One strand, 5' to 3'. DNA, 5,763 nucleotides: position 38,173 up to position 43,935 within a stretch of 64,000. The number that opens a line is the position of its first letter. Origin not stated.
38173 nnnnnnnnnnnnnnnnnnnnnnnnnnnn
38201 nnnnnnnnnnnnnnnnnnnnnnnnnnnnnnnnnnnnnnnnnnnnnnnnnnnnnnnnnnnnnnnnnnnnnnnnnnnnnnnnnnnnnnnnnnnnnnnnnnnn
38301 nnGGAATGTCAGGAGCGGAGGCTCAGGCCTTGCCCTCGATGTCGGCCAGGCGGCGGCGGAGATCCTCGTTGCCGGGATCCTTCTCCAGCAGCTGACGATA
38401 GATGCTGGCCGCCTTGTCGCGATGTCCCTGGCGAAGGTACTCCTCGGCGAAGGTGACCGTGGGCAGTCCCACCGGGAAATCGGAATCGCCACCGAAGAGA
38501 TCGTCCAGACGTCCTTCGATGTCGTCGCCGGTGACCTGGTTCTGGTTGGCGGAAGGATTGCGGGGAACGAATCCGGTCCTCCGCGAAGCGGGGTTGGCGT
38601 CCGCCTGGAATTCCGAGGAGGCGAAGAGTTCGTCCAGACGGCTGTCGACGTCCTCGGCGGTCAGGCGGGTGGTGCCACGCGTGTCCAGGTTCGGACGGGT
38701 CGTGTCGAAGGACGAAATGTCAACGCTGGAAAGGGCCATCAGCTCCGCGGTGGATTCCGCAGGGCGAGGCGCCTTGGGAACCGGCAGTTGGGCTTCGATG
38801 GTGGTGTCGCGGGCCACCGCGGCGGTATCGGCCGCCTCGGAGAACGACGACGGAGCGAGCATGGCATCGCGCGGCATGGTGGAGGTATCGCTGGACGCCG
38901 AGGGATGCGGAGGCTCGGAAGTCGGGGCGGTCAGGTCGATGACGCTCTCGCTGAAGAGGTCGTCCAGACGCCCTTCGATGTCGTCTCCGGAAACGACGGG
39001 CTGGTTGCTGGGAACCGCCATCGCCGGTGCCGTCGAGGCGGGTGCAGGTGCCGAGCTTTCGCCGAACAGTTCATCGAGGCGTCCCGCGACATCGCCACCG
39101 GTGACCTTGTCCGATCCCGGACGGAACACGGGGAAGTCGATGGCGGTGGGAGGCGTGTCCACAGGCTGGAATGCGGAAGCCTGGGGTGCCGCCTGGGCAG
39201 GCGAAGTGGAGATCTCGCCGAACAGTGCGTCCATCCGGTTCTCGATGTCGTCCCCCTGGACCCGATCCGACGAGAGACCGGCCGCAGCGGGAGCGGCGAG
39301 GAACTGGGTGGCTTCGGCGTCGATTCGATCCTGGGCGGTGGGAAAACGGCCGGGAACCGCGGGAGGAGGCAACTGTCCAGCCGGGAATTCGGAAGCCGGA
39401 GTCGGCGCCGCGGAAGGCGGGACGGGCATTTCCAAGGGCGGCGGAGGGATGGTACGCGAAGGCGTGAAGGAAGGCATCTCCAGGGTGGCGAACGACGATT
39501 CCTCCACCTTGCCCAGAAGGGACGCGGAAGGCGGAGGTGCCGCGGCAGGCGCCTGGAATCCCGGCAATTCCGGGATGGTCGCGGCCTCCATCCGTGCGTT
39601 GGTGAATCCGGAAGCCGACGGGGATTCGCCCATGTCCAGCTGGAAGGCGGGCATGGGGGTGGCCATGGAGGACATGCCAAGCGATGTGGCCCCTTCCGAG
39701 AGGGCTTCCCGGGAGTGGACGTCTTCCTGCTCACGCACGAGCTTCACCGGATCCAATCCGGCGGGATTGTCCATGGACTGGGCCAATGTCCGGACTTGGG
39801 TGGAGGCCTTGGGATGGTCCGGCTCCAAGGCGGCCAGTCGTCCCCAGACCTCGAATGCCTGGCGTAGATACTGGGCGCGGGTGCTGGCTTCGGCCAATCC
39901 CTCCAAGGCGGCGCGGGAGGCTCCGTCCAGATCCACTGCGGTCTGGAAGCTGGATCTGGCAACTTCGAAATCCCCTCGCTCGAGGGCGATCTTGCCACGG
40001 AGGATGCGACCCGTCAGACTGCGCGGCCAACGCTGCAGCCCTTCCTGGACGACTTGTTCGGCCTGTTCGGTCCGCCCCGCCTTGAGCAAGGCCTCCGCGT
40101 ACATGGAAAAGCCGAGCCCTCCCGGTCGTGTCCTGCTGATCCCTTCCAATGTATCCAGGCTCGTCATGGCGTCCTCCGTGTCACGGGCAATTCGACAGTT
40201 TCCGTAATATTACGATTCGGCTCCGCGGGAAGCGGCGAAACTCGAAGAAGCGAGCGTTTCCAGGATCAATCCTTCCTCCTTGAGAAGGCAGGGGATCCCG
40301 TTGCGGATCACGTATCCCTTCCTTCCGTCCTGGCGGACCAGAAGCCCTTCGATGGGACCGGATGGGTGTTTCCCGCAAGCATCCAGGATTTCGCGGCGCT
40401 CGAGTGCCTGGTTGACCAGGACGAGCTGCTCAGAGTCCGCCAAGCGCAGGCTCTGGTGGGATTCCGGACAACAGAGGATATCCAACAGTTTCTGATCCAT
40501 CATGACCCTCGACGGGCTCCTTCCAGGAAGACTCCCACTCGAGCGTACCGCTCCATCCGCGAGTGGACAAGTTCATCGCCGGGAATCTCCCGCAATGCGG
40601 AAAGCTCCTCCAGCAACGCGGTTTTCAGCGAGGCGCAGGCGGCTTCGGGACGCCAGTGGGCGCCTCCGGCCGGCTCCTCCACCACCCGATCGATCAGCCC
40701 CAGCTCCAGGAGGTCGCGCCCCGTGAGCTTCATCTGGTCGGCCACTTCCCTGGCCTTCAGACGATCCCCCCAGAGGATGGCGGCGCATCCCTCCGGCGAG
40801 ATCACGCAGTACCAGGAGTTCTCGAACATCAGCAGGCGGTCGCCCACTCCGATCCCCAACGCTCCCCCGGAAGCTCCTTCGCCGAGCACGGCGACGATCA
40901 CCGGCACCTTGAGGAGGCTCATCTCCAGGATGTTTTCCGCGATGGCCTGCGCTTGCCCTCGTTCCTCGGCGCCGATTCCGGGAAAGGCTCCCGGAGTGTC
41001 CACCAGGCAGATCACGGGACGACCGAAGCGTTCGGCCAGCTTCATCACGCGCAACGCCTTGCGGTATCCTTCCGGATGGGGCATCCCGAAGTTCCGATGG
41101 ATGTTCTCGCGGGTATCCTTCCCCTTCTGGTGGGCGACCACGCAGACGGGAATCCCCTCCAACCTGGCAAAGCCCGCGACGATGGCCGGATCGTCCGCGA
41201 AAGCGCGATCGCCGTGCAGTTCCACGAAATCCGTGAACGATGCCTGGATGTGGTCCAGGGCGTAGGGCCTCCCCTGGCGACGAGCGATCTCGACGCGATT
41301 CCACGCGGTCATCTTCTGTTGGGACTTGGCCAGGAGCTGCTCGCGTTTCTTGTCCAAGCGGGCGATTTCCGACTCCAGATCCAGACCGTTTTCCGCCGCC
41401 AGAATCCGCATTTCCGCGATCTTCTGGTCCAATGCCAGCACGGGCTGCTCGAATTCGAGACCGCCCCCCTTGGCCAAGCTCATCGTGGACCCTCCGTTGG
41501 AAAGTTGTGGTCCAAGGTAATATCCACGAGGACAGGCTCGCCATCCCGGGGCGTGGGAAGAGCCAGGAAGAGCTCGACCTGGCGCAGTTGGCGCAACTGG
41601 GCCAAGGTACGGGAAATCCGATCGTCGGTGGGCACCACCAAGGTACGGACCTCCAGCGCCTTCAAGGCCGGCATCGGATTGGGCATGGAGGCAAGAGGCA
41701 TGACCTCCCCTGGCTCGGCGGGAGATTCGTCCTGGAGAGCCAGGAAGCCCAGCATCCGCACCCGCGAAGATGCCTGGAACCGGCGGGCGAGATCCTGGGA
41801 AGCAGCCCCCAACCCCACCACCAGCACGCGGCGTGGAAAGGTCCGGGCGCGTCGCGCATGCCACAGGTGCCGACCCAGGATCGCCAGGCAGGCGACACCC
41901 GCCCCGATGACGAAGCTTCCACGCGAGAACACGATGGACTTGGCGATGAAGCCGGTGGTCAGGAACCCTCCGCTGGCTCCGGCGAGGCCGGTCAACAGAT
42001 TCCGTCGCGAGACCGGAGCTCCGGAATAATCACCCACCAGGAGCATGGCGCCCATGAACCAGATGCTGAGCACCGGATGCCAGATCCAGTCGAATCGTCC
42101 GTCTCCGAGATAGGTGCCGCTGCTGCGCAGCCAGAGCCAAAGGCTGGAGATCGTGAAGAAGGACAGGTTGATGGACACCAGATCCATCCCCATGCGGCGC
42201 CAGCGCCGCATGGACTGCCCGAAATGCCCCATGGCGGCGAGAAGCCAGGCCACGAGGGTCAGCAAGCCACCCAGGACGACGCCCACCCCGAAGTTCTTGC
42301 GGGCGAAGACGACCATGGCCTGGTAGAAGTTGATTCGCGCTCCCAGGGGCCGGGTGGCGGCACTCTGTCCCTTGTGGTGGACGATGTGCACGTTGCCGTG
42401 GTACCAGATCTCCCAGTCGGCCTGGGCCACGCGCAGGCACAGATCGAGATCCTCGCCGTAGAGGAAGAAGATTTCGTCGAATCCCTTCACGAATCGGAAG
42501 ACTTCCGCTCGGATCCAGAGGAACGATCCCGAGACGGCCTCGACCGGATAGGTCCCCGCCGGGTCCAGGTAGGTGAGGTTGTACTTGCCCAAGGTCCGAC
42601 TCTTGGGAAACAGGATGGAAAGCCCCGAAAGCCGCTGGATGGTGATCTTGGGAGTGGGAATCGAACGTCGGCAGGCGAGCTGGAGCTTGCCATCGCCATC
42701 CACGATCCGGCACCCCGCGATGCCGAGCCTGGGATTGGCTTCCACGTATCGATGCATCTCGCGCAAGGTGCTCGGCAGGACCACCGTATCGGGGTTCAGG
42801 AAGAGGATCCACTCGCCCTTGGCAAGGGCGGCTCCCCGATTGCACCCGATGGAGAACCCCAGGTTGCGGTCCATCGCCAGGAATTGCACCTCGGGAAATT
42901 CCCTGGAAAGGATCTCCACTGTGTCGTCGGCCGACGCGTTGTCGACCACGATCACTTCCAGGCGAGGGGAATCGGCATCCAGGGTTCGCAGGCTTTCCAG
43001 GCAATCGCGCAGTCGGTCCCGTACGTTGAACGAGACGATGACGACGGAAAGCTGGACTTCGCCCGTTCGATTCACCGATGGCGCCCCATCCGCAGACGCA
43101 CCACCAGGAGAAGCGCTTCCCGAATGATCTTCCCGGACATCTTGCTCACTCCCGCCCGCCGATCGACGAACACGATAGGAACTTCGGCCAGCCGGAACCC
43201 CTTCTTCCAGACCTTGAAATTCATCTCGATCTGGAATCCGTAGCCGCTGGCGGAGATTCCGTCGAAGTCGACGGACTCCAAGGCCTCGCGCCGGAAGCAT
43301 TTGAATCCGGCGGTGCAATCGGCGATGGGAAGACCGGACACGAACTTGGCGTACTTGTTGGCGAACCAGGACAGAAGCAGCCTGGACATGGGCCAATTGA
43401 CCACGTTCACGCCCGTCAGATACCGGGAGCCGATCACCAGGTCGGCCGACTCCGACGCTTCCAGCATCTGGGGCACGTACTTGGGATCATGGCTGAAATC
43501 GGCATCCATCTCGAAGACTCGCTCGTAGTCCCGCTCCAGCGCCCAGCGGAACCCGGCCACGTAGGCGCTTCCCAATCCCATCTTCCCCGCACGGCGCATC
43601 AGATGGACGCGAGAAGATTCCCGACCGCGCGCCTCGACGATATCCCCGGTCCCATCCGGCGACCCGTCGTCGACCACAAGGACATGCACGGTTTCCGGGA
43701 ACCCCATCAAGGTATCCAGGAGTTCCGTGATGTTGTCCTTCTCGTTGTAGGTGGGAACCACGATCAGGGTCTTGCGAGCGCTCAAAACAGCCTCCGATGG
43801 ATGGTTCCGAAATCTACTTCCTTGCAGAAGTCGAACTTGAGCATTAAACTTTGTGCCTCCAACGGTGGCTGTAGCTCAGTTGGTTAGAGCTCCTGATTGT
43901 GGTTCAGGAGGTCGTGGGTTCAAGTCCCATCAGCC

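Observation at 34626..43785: Nine-gene overlapping minus-strand operon mixing glycosyltransferases, all three ACC components (accA, accB, accC), trm112-like, a TPR repeat protein, pilT and a FecR-domain protein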

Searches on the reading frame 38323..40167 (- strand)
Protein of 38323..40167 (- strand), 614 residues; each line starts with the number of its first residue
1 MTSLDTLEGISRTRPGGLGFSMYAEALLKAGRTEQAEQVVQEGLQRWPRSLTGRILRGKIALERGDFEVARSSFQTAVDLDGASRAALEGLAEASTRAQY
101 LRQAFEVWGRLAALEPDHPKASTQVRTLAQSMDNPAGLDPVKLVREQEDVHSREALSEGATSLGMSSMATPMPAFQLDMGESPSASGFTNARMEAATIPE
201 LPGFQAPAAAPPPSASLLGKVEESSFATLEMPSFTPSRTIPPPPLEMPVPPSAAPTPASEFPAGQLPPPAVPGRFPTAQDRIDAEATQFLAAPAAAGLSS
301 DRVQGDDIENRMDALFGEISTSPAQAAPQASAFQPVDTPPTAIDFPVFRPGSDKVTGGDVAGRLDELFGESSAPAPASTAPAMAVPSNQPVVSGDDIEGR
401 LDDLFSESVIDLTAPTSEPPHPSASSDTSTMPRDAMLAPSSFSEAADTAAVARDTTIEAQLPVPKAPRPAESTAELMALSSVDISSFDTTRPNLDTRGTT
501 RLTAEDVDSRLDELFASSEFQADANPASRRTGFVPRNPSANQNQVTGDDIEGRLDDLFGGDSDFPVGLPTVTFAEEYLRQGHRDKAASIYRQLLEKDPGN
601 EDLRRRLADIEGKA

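Call 6: search_protein_families(library=pfam, proteins=[window:38323-40167:-], max_evalue=0.01)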
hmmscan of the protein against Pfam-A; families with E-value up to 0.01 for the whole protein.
window:38323-40167:- (614 aa): 11 families
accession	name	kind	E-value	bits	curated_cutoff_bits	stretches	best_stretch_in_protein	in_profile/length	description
PF13428.12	TPR_14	-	3.6e-14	52.3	23.5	2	574-610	8-44/44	Tetratricopeptide repeat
PF14559.12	TPR_19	-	1.3e-12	48.3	25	1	578-610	2-34/68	Tetratricopeptide repeat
PF13432.12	TPR_16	-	1.5e-10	41.7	32.7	3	24-82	4-62/65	Tetratricopeptide repeat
PF07719.23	TPR_2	-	4e-09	36.3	27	0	574-600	8-34/34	Tetratricopeptide repeat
PF07721.20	TPR_4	-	6e-05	23.7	27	0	22-41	6-25/26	Tetratricopeptide repeat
PF13181.12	TPR_8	-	0.00012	22.4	25.7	0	56-82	6-32/34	Tetratricopeptide repeat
PF13424.12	TPR_12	-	0.0002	21.9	30.1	0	23-80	9-74/77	Tetratricopeptide repeat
PF13176.12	TPR_7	-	0.00022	21.5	27.9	0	577-600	9-32/36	Tetratricopeptide repeat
PF13174.12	TPR_6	-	0.00025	21.9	26.3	0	577-599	10-32/33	Tetratricopeptide repeat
PF13371.12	TPR_9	-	0.0056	17.1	35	0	28-87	6-65/73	Tetratricopeptide repeat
PF23914.1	TPR_CcmH_CycH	-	0.0082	16.4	42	0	43-105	42-107/158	Cytochrome c-type biogenesis protein H TPR domain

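Call 7: search_protein_families(library=ncbifam, proteins=[window:38323-40167:-], max_evalue=0.001)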
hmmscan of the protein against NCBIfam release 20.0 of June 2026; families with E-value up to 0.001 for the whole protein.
window:38323-40167:- (614 aa): 6 families
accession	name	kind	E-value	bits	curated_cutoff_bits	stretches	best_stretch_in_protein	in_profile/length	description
TIGR02917.1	PEP_TPR_lipo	equivalog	5.3e-09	34.5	312.2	1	24-80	234-290/899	XrtA/PEP-CTERM system TPR-repeat protein PrsT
NF033920.0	C39_PA2778_fam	equivalog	4.1e-08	33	150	1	24-110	163-249/255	PA2778 family cysteine peptidase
TIGR03939.1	PGA_TPR_OMP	equivalog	9e-07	27.5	366.65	0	26-122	404-500/800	poly-beta-1,6 N-acetyl-D-glucosamine export porin PgaA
TIGR02521.1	type_IV_pilW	equivalog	0.00013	21.6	154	0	58-119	142-203/234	type IV pilus biogenesis/stability protein PilW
NF052415.1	T3SS_chap_SctY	equivalog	0.00015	22.2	70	0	577-608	16-47/106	type III secretion apparatus assembly chaperone SctY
NF008757.0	PRK11788.1-5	equivalog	0.00086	18.5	363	0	24-130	187-294/388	lipopolysaccharide assembly protein LapB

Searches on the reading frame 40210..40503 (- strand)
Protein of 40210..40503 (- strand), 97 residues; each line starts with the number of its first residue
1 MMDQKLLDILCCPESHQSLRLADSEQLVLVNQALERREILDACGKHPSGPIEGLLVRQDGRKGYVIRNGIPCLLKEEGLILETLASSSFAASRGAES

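Call 6: search_protein_families(library=pfam, proteins=[window:40210-40503:-], max_evalue=0.01)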
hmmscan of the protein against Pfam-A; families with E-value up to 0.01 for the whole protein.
window:40210-40503:- (97 aa): 1 family
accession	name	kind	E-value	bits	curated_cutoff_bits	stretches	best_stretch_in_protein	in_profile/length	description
PF03966.22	Trm112p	-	0.0015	18.9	22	1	3-33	1-30/40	Trm112p-like protein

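Call 7: search_protein_families(library=ncbifam, proteins=[window:40210-40503:-], max_evalue=0.001)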
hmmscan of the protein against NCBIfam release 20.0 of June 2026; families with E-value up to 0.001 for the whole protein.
window:40210-40503:- (97 aa): 1 family
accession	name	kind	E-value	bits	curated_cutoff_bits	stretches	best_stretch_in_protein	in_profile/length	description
NF038101.1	Trm112_arch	equivalog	4.1e-07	30.1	77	1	2-76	1-56/59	methytransferase partner Trm112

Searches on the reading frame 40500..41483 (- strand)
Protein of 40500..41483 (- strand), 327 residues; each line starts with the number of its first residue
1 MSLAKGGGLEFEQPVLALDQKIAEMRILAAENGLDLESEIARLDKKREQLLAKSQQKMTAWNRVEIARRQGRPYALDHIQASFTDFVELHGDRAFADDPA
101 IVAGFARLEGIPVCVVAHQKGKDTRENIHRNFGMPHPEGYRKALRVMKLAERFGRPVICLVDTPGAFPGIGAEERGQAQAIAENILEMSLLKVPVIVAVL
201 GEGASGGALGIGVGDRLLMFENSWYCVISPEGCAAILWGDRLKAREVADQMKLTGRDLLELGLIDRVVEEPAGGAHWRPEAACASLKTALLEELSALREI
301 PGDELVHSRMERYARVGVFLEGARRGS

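Call 6: search_protein_families(library=pfam, proteins=[window:40500-41483:-], max_evalue=0.01)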
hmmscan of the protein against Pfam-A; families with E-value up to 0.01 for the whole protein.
window:40500-41483:- (327 aa): 2 families
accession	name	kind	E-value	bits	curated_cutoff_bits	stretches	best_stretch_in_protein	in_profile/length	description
PF03255.19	ACCA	-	2.8e-135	450.9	23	1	9-317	2-310/310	Acetyl co-enzyme A carboxylase carboxyltransferase-like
PF01039.27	Carboxyl_trans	-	4.9e-20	72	22.3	1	57-246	236-425/493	Carboxyl transferase domain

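Call 7: search_protein_families(library=ncbifam, proteins=[window:40500-41483:-], max_evalue=0.001)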
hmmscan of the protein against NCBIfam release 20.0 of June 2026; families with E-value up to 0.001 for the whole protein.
window:40500-41483:- (327 aa): 6 families
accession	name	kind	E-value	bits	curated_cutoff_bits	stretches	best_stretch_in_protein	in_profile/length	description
NF004344.0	PRK05724.1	equivalog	9.1e-137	455.6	357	1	9-320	6-317/319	acetyl-CoA carboxylase carboxyltransferase subunit alpha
TIGR00513.1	accA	equivalog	3.6e-127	424.2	319.3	1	9-321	6-318/321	acetyl-CoA carboxylase carboxyl transferase subunit alpha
NF041504.1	AccA_sub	subfamily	1.1e-106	355.9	300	1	61-316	1-256/257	carboxyltransferase subunit alpha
NF008971.0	PRK12319.1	equivalog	1.6e-89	299.9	406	1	64-314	8-254/256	acetyl-CoA carboxylase carboxyl transferase subunit alpha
TIGR01117.1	mmdA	subfamily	4.7e-09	35.6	998.8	1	74-250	279-450/512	methylmalonyl-CoA decarboxylase subunit alpha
TIGR03134.1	malonate_gamma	equivalog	2.3e-06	27.3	237.15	1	96-219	18-149/258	biotin-independent malonate decarboxylase subunit gamma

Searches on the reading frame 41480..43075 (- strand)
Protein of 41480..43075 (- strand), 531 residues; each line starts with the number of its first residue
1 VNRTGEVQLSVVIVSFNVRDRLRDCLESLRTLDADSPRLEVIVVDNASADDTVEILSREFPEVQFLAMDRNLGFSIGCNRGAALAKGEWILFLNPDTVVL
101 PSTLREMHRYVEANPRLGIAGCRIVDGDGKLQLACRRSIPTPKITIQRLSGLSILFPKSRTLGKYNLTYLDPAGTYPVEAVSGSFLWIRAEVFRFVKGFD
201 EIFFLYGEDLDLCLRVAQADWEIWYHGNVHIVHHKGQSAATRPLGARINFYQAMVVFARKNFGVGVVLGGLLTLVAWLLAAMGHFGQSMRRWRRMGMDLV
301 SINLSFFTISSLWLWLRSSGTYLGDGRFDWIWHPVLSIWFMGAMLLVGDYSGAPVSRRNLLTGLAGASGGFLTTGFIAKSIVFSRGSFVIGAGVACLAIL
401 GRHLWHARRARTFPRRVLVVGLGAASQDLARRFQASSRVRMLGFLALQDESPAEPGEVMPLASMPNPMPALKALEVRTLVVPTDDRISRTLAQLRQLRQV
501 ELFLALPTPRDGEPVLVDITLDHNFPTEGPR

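Call 6: search_protein_families(library=pfam, proteins=[window:41480-43075:-], max_evalue=0.01)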
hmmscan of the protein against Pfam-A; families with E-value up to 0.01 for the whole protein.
window:41480-43075:- (531 aa): 6 families
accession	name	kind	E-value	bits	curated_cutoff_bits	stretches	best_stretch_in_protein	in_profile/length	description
PF00535.33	Glycos_transf_2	-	3.7e-26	92.5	23.3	1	10-136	1-128/168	Glycosyl transferase family 2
PF13641.12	Glyco_tranf_2_3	-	1.2e-15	58.6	27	1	9-238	3-216/230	Glycosyltransferase like family 2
PF10111.15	Glyco_tranf_2_2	-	3.9e-06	27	27.3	1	36-108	27-103/276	Glycosyltransferase like family 2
PF13632.12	Glyco_trans_2_3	-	1.5e-05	25.3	27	1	181-299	72-143/198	Glycosyl transferase family group 2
PF13704.12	Glyco_tranf_2_4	-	0.00047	21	27.5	0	18-96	3-81/98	Glycosyl transferase family 2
PF02709.20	Glyco_transf_7C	-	0.0028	17.7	23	1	175-223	13-62/78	N-terminal domain of galactosyltransferase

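Call 7: search_protein_families(library=ncbifam, proteins=[window:41480-43075:-], max_evalue=0.001)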
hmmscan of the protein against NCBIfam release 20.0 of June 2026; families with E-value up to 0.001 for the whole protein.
window:41480-43075:- (531 aa): 19 families
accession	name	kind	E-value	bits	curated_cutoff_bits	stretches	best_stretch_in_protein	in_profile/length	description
TIGR03965.1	mycofact_glyco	equivalog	1.3e-20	73.7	280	2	8-126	75-193/467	mycofactocin biosynthesis glycosyltransferase MftF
NF038302.1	EPS_HpsE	equivalog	1.8e-18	66.5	300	2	7-124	1-124/307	hormogonium polysaccharide biosynthesis glycosyltransferase HpsE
TIGR04283.1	glyco_like_mftF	equivalog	9.1e-16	58.1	182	1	9-116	1-103/221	TIGR04283 family arsenosugar biosynthesis glycosyltransferase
NF041875.1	EPS_EpsD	equivalog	4.5e-15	55.9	370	1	9-116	1-109/325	exopolysaccharide biosynthesis glycosyltransferase EpsD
NF007482.0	PRK10073.1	equivalog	2.9e-14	52.8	423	1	7-123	6-121/334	glycosyltransferase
NF038299.1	EPS_HpsN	equivalog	5.5e-13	48.6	425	1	8-263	2-255/317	hormogonium polysaccharide biosynthesis glycosyltransferase HpsN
TIGR03937.1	PgaC_IcaA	equivalog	2.1e-11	43.4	422.3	1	7-119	45-158/407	poly-beta-1,6-N-acetyl-D-glucosamine synthase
TIGR01556.1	rhamnosyltran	subfamily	2.6e-10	40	200.55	1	32-248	13-215/281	rhamnosyltransferase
TIGR04195.1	S_glycosyl_SunS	equivalog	2.2e-09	36.7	350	1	11-98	61-143/421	SunS family peptide S-glycosyltransferase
TIGR03111.1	glyc2_xrt_Gpos1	hypoth_equivalog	7.4e-09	34.9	363.95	1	9-118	51-163/439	TIGR03111 family XrtG-associated glycosyltransferase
NF050819.1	PolSacchBiosHfsG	equivalog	2.3e-08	33.5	500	1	6-105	11-108/302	polysaccharide biosynthesis protein HfsG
TIGR03025.1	EPS_sugtrans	subfamily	6.7e-08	32.2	295.55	1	298-498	3-212/445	exopolysaccharide biosynthesis polyprenyl glycosylphosphotransferase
NF047683.1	TeichurnBiosyTuaG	equivalog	1.2e-07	31.6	400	1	8-130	7-131/252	teichuronic acid biosynthesis protein TuaG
TIGR04009.1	wcaE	equivalog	5.7e-07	29.1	369.2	1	9-124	3-120/248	colanic acid biosynthesis glycosyltransferase WcaE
NF050050.1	ProtGlycPglI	equivalog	7.1e-07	28.9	500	1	8-122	3-119/306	GalNAc(5)-diNAcBac-PP-undecaprenol beta-1,3-glucosyltransferase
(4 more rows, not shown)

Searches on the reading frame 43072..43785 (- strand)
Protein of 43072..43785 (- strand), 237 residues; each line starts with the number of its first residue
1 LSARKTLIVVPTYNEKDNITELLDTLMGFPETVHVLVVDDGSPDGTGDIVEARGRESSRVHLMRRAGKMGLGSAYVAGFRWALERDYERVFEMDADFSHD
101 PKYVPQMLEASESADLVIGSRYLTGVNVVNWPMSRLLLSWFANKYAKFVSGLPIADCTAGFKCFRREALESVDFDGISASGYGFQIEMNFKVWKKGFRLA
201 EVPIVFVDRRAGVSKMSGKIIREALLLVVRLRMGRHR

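Call 6: search_protein_families(library=pfam, proteins=[window:43072-43785:-], max_evalue=0.01)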
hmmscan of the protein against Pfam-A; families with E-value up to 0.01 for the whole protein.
window:43072-43785:- (237 aa): 2 families
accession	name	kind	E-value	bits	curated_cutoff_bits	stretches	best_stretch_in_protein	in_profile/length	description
PF00535.33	Glycos_transf_2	-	1.2e-29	103.9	23.3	1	8-171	2-166/168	Glycosyl transferase family 2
PF13641.12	Glyco_tranf_2_3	-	4e-05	24.2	27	1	6-208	3-210/230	Glycosyltransferase like family 2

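Call 7: search_protein_families(library=ncbifam, proteins=[window:43072-43785:-], max_evalue=0.001)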
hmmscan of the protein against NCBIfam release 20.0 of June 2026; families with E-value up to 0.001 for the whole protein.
window:43072-43785:- (237 aa): 14 families
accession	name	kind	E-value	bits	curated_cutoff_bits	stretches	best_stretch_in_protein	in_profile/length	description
TIGR04182.1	glyco_TIGR04182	equivalog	2.1e-19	70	325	1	7-212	3-196/293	S-layer glycoprotein N-glycosyltransferase AglJ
NF058614.1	PPMAGASynPpgS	equivalog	6.5e-17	61.7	370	1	7-206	3-196/226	polyprenyl-phospho-N-acetylgalactosaminyl synthase PpgS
NF047588.1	GlcsyltransPgfSStrep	equivalog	2.9e-12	46.4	500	1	7-172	4-167/308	glycosyltransferase PgfS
NF041391.1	DPhHxTase_Halo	equivalog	5.1e-12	45.2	375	1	12-215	3-191/213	dolichyl-phosphate hexose transferase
NF007986.1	PRK10714.1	equivalog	1.1e-09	37.8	529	1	4-171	6-171/316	undecaprenyl-phosphate 4-deoxy-4-formamido-L-arabinose transferase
TIGR04283.1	glyco_like_mftF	equivalog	2.7e-09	37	182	1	8-74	3-69/221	TIGR04283 family arsenosugar biosynthesis glycosyltransferase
NF045692.1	OglycostaseCruG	equivalog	6.9e-09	35.1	600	1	7-115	44-156/386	2'-O-glycosyltransferase CruG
TIGR03469.1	HpnB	hypoth_equivalog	1.8e-08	33.8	379.25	1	7-120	47-169/386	hopene-associated glycosyltransferase HpnB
TIGR03937.1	PgaC_IcaA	equivalog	1.8e-08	33.7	422.3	1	7-110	48-149/407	poly-beta-1,6-N-acetyl-D-glucosamine synthase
NF053846.1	glyco_with_XrtP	equivalog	1.9e-08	33.4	520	1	8-98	45-145/440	XrtP-associated glycosyltransferase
TIGR03965.1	mycofact_glyco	equivalog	1.8e-07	30.4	280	1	4-107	74-175/467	mycofactocin biosynthesis glycosyltransferase MftF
NF041875.1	EPS_EpsD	equivalog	1.1e-05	25.1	370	1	8-64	3-61/325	exopolysaccharide biosynthesis glycosyltransferase EpsD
NF007482.0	PRK10073.1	equivalog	1.2e-05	24.5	423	1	4-117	6-116/334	glycosyltransferase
TIGR01556.1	rhamnosyltran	subfamily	0.00075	18.8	200.55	1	13-102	3-89/281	rhamnosyltransferase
